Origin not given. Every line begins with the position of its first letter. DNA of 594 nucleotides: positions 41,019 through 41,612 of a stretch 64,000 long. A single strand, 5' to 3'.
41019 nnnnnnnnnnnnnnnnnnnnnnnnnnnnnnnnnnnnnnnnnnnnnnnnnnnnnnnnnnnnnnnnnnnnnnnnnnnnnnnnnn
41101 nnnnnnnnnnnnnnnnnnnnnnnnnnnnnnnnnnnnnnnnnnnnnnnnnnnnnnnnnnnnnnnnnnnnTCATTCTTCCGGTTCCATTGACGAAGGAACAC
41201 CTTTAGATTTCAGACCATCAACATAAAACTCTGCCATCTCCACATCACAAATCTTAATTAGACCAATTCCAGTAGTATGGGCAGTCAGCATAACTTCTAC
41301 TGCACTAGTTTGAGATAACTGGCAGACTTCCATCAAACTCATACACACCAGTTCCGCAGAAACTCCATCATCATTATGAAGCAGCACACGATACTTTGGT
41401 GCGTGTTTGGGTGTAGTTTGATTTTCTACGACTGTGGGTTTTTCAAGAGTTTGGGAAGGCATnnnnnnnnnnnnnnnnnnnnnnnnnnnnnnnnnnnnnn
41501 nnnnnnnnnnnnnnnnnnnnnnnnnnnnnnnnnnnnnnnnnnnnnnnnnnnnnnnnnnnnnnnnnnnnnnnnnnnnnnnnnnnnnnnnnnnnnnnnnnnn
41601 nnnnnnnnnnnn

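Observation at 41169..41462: Phage-encoded ClpS adaptor homologue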

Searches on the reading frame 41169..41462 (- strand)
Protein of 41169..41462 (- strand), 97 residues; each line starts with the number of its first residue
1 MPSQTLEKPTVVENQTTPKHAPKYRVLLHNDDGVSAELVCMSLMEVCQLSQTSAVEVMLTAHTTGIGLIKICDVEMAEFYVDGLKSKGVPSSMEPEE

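Call 3: search_protein_families(library=pfam, proteins=[window:41169-41462:-], max_evalue=0.01)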
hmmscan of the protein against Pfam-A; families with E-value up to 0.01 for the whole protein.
window:41169-41462:- (97 aa): 1 family
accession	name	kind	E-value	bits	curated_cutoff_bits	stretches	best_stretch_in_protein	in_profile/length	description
PF02617.22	ClpS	-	1.9e-15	56.8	23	1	20-86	2-68/80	ATP-dependent Clp protease adaptor protein ClpS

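Call 4: search_protein_families(library=ncbifam, proteins=[window:41169-41462:-], max_evalue=0.01)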
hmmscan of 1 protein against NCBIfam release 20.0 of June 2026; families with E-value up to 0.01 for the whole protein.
window:41169-41462:- (97 aa): 9 families
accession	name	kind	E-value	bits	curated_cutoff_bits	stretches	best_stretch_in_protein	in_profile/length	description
NF000671.1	PRK00033.1-4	equivalog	1.5e-29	101.9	107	1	13-97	4-91/91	ATP-dependent Clp protease adapter ClpS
NF000669.1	PRK00033.1-2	equivalog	3.3e-10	39.9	149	1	11-81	3-73/94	ATP-dependent Clp protease adapter ClpS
NF009561.0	PRK13019.1-1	equivalog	5.7e-10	39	159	1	20-79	20-79/103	ATP-dependent Clp protease adapter ClpS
NF000672.0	PRK00033.1-5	equivalog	1.8e-08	34.3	112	1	8-81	9-83/104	ATP-dependent Clp protease adapter ClpS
NF009564.0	PRK13019.1-4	equivalog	3.8e-08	33.5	143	1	18-79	16-77/101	ATP-dependent Clp protease adapter ClpS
NF009563.0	PRK13019.1-3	equivalog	1.1e-05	25.3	117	1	12-89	15-93/101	ATP-dependent Clp protease adapter ClpS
NF000670.0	PRK00033.1-3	equivalog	1.2e-05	25.4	143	1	15-81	19-85/106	ATP-dependent Clp protease adapter ClpS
NF009562.0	PRK13019.1-2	equivalog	4.2e-05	23.6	160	1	9-89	6-87/95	ATP-dependent Clp protease adapter ClpS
NF009565.0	PRK13019.1-5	equivalog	0.0029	17.6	158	1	4-89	4-90/98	ATP-dependent Clp protease adapter ClpS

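Call 5: search_solved_structures(query=window:41169-41462:-, show_alignments=4, max_evalue=0.01)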
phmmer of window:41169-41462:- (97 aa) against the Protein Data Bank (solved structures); distinct sequences matched with E-value up to 0.01: 4.
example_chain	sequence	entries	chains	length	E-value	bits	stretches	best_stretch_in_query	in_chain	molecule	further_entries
7d34_A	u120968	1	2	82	3.1e-09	40.1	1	21-96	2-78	ATP-dependent Clp protease adapter protein CLPS1, chloroplastic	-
4yjm_A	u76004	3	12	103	5e-07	33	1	16-81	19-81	ATP-dependent Clp protease adapter protein ClpS 2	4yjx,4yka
3g1b_A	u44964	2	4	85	3e-05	27.3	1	23-81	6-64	ATP-dependent Clp protease adapter protein clpS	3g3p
3dnj_A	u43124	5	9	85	0.00016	25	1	23-81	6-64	ATP-dependent Clp protease adapter protein clpS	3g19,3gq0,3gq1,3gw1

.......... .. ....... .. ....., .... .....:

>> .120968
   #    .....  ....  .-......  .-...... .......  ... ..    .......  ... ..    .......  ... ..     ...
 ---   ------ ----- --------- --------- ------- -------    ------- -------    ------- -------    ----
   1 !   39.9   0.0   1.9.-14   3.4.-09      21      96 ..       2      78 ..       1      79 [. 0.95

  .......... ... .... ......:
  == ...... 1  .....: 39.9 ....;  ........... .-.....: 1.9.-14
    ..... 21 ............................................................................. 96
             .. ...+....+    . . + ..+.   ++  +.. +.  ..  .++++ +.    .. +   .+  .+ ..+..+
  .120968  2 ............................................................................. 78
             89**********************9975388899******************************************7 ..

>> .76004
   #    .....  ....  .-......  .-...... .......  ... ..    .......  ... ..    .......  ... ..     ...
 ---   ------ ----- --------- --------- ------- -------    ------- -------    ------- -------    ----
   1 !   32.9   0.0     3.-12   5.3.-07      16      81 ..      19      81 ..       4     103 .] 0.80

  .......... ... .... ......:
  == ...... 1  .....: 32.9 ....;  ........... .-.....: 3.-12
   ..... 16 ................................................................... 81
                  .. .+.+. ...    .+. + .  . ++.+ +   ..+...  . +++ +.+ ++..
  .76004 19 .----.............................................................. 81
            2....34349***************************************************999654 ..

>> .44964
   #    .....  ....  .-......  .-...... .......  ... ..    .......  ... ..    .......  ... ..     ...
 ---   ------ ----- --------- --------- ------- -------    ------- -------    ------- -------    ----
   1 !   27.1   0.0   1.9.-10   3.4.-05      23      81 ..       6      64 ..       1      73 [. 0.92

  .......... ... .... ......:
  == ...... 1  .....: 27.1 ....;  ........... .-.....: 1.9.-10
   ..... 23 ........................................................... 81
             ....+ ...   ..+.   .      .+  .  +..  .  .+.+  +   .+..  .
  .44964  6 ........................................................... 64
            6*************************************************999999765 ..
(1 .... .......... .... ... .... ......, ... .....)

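Call 7: search_dna_similar(query=window:41169-41462:-, collection=phages, mode=protein, max_rows=40, max_evalue=0.001)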
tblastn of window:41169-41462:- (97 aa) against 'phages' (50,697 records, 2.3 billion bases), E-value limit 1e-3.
No match.

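Call 11: search_protein_families(library=phrogs, proteins=[window:41169-41462:-], max_evalue=0.001)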
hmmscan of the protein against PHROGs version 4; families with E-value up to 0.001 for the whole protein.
window:41169-41462:- (97 aa): 1 family
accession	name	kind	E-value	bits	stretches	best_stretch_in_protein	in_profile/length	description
phrog_27368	-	other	1.1e-05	26.3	1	21-84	19-83/102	ATP-dependent protease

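Call 14: find_homologous_proteins(query=window:41169-41462:-)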
Query window:41169-41462:- (97 aa): 46 proteins with E <= 0.001 among 47 candidates.
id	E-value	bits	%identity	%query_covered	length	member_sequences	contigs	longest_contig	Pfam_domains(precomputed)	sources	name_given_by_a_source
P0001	2.2e-54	199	94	100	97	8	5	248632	PF02617.23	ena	-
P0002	7.3e-53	194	92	100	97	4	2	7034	PF02617.23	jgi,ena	jgi:ATP-dependent Clp protease adaptor protein ClpS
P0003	4.4e-52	191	92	100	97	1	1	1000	PF02617.23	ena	-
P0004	3.6e-46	173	80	100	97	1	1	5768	PF02617.23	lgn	-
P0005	4.3e-46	172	81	100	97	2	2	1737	PF02617.23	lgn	-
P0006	5.9e-45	169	79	100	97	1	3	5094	PF02617.23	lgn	-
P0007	1.3e-44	168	77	100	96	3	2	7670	PF02617.23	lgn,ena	-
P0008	1.7e-43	164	79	100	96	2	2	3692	PF02617.23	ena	-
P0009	3.3e-43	163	83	93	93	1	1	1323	PF02617.23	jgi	jgi:ATP-dependent Clp protease adaptor protein ClpS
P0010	1.1e-42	161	78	100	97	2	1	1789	PF02617.23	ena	-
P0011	1.2e-42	161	76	100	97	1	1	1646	PF02617.23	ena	-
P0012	1.2e-42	161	77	100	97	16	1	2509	PF02617.23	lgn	-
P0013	1.8e-42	161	76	100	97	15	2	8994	PF02617.23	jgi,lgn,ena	-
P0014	2.4e-42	160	82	93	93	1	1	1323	PF02617.23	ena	-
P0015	4.6e-42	159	78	100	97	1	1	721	PF02617.23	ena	-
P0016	2.5e-41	157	79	100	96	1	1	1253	PF02617.23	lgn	-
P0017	2.7e-41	157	74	100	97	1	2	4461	PF02617.23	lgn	-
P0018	3.3e-41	157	74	100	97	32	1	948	PF02617.23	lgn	-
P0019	4.1e-41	156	77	100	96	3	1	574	PF02617.23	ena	-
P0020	6.4e-41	156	74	100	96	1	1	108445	PF02617.23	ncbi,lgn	-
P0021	1.0e-40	155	74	100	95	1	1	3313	PF02617.23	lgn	-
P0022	1.2e-40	155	73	100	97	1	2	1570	PF02617.23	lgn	-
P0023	1.3e-40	155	73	100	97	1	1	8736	PF02617.23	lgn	-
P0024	2.4e-40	154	73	100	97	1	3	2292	PF02617.23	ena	-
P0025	3.9e-40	153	74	100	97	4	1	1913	PF02617.23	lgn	-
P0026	6.2e-40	153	73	100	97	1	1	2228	PF02617.23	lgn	-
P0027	1.1e-39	152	75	100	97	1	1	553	PF02617.23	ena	-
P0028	2.6e-38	147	72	100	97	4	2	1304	PF02617.23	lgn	-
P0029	6.3e-38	146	73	100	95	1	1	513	PF02617.23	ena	-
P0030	2.2e-37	144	70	100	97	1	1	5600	PF02617.23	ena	-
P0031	6.4e-37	143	70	100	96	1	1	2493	PF02617.23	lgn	-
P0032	8.0e-35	136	66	99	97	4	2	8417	PF02617.23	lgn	-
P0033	2.8e-32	128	72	88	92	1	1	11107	PF02617.23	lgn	-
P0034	2.5e-30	122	63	100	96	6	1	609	PF02617.23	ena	-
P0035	2.8e-27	112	56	100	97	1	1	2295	PF02617.23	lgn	-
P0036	6.7e-27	111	56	100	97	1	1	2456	PF02617.23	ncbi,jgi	jgi:ATP-dependent Clp protease adaptor protein ClpS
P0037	6.8e-27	111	55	100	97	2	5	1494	PF02617.23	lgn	-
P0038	8.0e-27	111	57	100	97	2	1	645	PF02617.23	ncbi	-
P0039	1.8e-26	110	52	100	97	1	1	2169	PF02617.23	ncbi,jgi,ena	jgi:ATP-dependent Clp protease adaptor protein ClpS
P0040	1.3e-25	107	53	100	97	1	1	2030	PF02617.23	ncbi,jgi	jgi:ATP-dependent Clp protease adaptor protein ClpS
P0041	2.4e-23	100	51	100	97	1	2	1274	PF02617.23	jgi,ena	jgi:ATP-dependent Clp protease adaptor protein ClpS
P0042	2.4e-23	100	51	100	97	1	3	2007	PF02617.23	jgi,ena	jgi:ATP-dependent Clp protease adaptor protein ClpS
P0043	2.4e-23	100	51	100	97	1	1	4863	PF02617.23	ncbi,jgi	jgi:ATP-dependent Clp protease adaptor protein ClpS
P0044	7.2e-18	82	74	56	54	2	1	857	PF02617.23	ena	-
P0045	2.4e-17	80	54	95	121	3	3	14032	PF02617.23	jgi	jgi:ATP-dependent Clp protease adaptor protein ClpS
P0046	7.1e-10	57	41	95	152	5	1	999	PF02617.23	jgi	-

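Call 20: find_encoding_contigs(protein=P0001, flank=6000, max_places=4)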
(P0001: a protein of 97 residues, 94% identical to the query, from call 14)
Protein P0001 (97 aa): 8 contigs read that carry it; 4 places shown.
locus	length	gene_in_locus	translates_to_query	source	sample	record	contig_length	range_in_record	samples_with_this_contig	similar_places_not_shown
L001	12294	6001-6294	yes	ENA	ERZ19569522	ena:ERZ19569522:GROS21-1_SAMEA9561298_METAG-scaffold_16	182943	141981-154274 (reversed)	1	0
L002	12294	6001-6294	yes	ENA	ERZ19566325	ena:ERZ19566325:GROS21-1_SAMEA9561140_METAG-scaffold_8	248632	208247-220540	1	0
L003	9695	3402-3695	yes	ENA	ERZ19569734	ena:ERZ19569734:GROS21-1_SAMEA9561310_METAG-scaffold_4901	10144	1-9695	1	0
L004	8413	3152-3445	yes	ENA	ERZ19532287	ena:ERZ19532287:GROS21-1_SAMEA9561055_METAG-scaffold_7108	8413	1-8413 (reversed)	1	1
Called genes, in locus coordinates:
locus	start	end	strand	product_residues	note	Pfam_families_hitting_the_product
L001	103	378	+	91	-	-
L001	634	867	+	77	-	-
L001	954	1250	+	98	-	-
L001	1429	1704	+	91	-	-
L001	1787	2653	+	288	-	-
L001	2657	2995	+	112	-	-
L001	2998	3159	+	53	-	-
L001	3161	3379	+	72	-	-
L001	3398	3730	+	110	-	-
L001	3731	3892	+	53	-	-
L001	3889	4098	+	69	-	-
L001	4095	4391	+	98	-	-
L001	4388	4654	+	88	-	PF01816:LRV (weak)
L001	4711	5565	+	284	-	PF14284:PcfJ (weak)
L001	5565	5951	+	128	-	-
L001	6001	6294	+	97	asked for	PF02617:ClpS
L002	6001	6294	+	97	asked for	PF02617:ClpS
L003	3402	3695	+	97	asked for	PF02617:ClpS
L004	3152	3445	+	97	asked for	PF02617:ClpS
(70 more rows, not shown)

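Call 21: find_encoding_contigs(protein=P0020, flank=6000, max_places=3)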
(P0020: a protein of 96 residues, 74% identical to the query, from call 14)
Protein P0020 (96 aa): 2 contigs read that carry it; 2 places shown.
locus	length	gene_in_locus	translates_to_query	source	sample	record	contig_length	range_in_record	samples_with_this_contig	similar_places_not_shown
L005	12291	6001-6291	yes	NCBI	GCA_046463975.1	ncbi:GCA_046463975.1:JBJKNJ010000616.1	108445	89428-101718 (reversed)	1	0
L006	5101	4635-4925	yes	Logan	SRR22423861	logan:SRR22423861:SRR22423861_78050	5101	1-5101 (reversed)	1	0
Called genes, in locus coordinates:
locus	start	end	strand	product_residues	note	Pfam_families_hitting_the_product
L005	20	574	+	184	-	-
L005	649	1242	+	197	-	-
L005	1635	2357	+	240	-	-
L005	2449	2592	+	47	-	-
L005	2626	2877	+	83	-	-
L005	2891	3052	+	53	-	-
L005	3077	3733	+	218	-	PF00923:TAL_FSA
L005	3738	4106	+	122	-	PF19662:DUF6165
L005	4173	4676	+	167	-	PF00353:HemolysinCabind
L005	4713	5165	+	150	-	-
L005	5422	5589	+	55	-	-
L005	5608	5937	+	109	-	-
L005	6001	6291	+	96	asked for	PF02617:ClpS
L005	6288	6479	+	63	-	-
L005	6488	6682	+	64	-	-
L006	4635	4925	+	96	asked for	PF02617:ClpS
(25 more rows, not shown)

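Call 22: find_encoding_contigs(protein=P0036, flank=5000, max_places=3)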
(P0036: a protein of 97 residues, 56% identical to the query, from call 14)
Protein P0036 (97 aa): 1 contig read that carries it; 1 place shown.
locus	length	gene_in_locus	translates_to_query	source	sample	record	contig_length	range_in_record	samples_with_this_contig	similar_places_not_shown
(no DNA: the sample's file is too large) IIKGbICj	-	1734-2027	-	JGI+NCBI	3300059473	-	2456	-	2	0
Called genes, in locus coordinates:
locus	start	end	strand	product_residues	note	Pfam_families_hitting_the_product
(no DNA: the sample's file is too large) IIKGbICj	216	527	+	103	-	-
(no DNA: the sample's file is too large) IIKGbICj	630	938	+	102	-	-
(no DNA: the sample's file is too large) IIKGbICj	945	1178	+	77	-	-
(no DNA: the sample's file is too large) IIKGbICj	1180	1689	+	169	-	-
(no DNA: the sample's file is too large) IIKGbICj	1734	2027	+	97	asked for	PF02617:ClpS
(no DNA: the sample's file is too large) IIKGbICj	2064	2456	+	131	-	?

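Call 24: find_related_loci(query=A1, collection=genome_contigs, flank=4000)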
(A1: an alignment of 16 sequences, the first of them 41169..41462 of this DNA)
Query A1 (97 aa) in genome_contigs; peptide patterns used: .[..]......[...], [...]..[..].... (x = any residue, [..] = any of these).
600 stretches matched a pattern (row limit reached: there are more); 590 encode a relative of the query (tblastn E <= 1e-3); the best 80 are kept; 80 distinct loci.
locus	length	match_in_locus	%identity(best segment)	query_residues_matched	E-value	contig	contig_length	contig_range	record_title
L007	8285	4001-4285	50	1-97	4e-26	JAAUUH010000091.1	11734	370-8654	MAG: Oscillatoriales cyanobacterium SM2_2_1 NODE_1587_length_11734_cov_11.341949, whole genome shotgun sequence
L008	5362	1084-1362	50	1-97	6e-26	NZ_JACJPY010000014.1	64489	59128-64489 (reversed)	Pseudanabaena cinerea FACHB-1277 contig14, whole genome shotgun sequence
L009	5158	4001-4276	51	1-96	1e-25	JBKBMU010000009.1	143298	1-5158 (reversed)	MAG: Pseudanabaenaceae cyanobacterium isolate 21I_055.bin.4 NODE_9_length_143298_cov_12.487275, whole genome shotgun seq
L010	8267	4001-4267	53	10-97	1e-25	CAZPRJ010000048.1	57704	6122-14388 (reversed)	MAG TPA_asm: uncultured Microcoleus sp. isolate SRP063590_co1_133 genome assembly, contig: NODE_504_length_57704_cov_7.9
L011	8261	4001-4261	52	7-97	2e-25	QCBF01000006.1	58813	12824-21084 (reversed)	Prochlorococcus sp. AG-347-C10 Ga0171825_106, whole genome shotgun sequence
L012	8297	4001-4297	47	1-97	2e-25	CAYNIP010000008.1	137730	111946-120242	MAG TPA_asm: uncultured bacterium isolate SRP141376_co5_432 genome assembly, contig: NODE_199_length_137730_cov_64.60939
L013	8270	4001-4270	53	11-97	2e-25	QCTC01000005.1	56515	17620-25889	Prochlorococcus sp. AG-670-O17 Ga0172043_105, whole genome shotgun sequence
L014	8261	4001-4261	52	7-97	4e-25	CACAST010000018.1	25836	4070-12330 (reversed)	uncultured Prochlorococcus sp. isolate AG-349-C08 genome assembly, contig: AG-349-C08_NODE_18, whole genome shotgun sequ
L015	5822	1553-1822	54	4-97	6e-25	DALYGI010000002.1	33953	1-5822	MAG TPA_asm: Prochlorotrichaceae cyanobacterium CTOTU29312 NODE_10_length_33953_cov_6.939524, whole genome shotgun seque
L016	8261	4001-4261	52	7-97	5e-25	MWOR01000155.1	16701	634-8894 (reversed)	Prochlorococcus sp. HOT208_60m_813I02 contig_155, whole genome shotgun sequence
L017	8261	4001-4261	51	7-97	7e-25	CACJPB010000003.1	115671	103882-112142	uncultured Prochlorococcus sp. isolate AG-915-N17 genome assembly, contig: AG-915-N17_NODE_3, whole genome shotgun seque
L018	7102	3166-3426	51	7-97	8e-25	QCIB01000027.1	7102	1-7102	Prochlorococcus sp. AG-402-I23 Ga0115732_127, whole genome shotgun sequence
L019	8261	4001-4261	51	7-97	7e-25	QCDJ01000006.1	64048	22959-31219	Prochlorococcus sp. AG-355-B23 Ga0115759_106, whole genome shotgun sequence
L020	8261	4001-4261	51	7-97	9e-25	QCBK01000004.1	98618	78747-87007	Prochlorococcus sp. AG-347-G22 Ga0115692_104, whole genome shotgun sequence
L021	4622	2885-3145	52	7-97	7e-25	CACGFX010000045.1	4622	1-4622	uncultured Synechococcaceae cyanobacterium isolate AG-422-F18 genome assembly, contig: AG-422-F18_NODE_46, whole genome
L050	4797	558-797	54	19-97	1e-23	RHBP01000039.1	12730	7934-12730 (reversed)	MAG: Synechococcaceae bacterium WBB_10_009 contig_100_38, whole genome shotgun sequence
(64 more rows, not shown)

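Call 25: find_related_loci(query=A1, collection=viral_contigs, flank=6000)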
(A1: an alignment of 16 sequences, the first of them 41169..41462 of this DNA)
Query A1 (97 aa) in viral_contigs; peptide patterns used: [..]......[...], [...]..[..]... (x = any residue, [..] = any of these).
83 stretches matched a pattern; 40 encode a relative of the query (tblastn E <= 1e-3); 40 distinct loci.
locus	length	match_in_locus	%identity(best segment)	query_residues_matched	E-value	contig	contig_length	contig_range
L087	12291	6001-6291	79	1-97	1e-51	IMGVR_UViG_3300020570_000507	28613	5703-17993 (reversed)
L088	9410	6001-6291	79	1-97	1e-51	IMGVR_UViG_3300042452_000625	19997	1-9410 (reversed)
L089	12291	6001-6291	78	1-97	1e-49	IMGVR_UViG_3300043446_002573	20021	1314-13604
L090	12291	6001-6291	78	1-97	1e-49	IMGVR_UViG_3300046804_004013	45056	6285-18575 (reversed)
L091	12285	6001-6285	59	5-97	2e-33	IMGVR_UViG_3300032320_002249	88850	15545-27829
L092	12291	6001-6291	51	1-97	5e-31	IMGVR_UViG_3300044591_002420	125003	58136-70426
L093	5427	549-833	44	5-95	2e-20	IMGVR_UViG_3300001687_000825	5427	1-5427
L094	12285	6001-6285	44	5-95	2e-20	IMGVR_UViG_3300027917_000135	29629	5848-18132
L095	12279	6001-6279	38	2-96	3e-17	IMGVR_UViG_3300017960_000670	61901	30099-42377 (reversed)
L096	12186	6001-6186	34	23-84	5e-9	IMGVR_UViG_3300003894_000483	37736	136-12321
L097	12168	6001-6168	38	14-68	8e-8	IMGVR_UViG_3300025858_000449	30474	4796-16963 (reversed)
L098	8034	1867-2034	38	14-68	8e-8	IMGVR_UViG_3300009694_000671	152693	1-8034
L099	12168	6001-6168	38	14-68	8e-8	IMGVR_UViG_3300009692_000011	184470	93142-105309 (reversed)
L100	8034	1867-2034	38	14-68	8e-8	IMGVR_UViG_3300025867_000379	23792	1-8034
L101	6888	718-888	33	12-68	5e-7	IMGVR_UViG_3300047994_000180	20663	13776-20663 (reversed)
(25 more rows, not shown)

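Call 36: predict_structure(alignment_id=A2)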
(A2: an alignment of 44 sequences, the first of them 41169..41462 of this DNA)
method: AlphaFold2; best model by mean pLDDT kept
length: 97 residues; sequences in the alignment: 44
mean_pLDDT: 82.3   pTM: 0.64
mean pLDDT of the five models: 82.3, 81.5, 80.5, 77.2, 76.8
residues with pLDDT >= 90: 66; 70-90: 9; 50-70: 6; < 50: 16
segments of 3 or more residues with pLDDT < 50: 1-4, 6-17
pLDDT, mean of each block of 10 residues (from residue 1): 47 46 89 90 93 94 93 92 94 87
secondary structure, 60 per line:
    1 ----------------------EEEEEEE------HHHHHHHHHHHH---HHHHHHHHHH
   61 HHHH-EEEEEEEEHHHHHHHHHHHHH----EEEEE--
elements in order: E23-29 H36-47 H51-64 E66-73 H74-86 E91-95
